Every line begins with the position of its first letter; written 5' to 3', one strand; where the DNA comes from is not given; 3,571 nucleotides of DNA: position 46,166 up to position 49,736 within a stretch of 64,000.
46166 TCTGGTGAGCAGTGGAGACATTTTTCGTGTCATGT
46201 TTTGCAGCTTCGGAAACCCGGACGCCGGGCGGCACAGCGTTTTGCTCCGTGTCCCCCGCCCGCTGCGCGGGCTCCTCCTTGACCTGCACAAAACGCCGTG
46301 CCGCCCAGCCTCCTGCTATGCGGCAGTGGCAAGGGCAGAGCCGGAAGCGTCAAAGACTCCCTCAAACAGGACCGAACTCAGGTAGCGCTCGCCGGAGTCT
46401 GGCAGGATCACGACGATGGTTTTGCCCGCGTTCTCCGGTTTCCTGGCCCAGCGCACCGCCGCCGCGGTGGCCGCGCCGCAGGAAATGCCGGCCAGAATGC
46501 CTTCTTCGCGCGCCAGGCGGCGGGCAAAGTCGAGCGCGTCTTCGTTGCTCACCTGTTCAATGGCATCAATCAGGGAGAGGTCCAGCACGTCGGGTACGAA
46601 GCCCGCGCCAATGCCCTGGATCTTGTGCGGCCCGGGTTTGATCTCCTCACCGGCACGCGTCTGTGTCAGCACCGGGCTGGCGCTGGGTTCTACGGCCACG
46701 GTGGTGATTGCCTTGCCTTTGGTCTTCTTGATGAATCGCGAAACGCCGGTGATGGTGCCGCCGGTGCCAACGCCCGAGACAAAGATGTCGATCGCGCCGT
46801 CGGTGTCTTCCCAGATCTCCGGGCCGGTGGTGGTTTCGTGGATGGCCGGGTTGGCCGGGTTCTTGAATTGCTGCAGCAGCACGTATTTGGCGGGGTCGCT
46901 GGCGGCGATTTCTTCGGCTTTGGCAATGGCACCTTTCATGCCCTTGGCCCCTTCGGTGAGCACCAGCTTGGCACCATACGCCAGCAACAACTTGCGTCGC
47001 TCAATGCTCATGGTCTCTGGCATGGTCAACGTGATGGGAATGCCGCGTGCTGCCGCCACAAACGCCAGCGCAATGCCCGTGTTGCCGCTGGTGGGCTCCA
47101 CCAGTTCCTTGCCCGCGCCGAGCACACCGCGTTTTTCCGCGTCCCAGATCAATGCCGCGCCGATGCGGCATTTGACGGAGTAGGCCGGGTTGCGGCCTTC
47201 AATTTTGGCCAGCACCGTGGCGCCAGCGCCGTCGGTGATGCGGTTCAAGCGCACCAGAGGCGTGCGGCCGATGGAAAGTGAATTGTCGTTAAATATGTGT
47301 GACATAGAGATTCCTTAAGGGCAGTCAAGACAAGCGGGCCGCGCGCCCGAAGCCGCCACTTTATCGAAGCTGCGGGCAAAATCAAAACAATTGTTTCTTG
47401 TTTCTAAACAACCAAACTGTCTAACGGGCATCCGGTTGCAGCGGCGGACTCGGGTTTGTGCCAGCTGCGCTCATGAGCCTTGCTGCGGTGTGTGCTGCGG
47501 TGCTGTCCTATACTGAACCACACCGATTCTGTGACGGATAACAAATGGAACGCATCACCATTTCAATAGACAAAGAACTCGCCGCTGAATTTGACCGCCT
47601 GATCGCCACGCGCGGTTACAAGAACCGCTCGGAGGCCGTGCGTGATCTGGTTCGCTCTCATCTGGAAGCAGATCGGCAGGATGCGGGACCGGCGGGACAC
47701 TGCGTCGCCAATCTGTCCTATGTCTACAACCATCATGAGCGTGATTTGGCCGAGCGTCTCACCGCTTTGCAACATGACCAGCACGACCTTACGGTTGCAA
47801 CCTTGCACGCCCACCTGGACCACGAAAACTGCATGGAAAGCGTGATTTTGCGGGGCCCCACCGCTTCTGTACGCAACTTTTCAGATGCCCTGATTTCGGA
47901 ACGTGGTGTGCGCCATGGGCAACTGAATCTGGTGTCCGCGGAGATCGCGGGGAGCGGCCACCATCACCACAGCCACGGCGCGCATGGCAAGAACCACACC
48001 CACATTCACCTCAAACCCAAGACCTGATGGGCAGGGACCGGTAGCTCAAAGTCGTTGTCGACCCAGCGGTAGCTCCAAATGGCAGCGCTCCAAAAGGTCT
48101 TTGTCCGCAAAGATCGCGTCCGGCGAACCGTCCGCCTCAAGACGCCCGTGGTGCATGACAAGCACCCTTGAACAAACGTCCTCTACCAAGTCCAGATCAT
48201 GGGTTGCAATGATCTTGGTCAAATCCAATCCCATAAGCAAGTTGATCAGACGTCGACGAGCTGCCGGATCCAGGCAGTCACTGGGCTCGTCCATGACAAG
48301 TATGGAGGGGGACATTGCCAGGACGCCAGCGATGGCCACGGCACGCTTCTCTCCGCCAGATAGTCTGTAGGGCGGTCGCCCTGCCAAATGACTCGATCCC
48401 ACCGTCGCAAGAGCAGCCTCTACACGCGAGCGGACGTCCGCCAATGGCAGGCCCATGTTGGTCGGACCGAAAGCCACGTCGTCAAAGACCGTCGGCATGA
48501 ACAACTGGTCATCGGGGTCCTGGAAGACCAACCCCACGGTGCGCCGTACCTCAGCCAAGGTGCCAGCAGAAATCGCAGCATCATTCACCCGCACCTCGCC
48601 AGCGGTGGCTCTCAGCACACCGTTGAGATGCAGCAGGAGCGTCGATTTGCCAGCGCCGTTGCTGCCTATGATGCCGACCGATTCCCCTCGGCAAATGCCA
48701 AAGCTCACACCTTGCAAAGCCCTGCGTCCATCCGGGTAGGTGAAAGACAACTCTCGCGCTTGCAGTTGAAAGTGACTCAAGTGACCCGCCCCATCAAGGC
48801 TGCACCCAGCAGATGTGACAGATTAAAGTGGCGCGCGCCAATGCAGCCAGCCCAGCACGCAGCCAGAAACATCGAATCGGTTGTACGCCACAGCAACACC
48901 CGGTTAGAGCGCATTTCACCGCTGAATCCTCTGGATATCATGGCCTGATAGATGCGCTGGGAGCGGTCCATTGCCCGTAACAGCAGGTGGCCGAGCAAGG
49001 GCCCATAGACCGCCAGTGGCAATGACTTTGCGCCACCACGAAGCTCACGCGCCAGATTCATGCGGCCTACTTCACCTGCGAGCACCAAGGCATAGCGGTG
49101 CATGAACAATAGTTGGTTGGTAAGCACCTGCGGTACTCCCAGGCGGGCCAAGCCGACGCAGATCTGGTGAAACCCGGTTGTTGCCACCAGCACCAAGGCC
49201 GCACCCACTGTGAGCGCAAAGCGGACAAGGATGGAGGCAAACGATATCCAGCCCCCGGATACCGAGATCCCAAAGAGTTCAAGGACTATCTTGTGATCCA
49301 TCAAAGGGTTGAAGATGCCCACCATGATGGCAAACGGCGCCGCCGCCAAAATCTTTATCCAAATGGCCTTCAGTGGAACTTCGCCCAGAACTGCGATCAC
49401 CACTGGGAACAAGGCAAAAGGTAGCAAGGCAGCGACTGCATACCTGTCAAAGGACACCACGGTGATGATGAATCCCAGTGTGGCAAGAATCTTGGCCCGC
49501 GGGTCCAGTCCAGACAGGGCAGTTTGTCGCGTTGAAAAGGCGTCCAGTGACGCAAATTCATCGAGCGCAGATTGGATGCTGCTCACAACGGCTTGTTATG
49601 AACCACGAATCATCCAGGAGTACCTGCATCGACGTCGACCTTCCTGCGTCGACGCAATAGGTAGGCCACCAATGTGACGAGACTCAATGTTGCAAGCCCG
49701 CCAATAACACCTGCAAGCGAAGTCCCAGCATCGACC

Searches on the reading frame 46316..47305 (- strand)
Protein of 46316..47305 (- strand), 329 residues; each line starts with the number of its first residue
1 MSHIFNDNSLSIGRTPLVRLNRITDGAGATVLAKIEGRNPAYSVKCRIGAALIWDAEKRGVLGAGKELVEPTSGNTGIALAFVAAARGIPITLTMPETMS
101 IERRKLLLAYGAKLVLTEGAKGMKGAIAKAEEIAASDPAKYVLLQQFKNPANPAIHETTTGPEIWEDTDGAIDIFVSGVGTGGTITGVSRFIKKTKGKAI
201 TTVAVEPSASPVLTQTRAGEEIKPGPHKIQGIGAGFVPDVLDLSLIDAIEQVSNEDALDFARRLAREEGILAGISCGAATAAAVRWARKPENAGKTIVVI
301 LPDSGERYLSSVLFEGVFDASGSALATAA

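Call 72: search_protein_families(library=pfam, proteins=[window:46316-47305:-], max_evalue=0.00001)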
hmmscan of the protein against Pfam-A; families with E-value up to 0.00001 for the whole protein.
window:46316-47305:- (329 aa): 1 family
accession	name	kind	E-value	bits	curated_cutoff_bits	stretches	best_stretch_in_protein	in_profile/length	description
PF00291.31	PALP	-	2.3e-74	250.9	35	1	10-303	3-295/295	Pyridoxal-phosphate dependent enzyme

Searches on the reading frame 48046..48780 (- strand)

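Call 72: search_protein_families(library=pfam, proteins=[window:48046-48780:-], max_evalue=0.00001)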
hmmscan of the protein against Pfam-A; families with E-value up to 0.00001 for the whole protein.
window:48046-48780:- (244 aa): 3 families
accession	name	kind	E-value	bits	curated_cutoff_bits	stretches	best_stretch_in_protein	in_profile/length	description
PF00005.33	ABC_tran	-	5.4e-30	105.2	25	1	22-167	1-136/137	ABC transporter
PF13304.12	AAA_21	-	2.1e-13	51.5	27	1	65-199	193-303/304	AAA domain, putative AbiEii toxin, Type IV TA system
PF02463.25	SMC_N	-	2.4e-06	27.6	40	0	36-202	28-205/220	RecF/RecN/SMC N terminal domain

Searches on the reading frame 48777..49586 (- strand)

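Call 72: search_protein_families(library=pfam, proteins=[window:48777-49586:-], max_evalue=0.00001)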
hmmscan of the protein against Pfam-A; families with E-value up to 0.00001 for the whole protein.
window:48777-49586:- (269 aa): 1 family
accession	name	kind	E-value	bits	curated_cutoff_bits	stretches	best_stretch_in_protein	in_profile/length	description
PF02361.21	CbiQ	-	1.1e-26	94.3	25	1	22-224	3-211/216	Cobalt transport protein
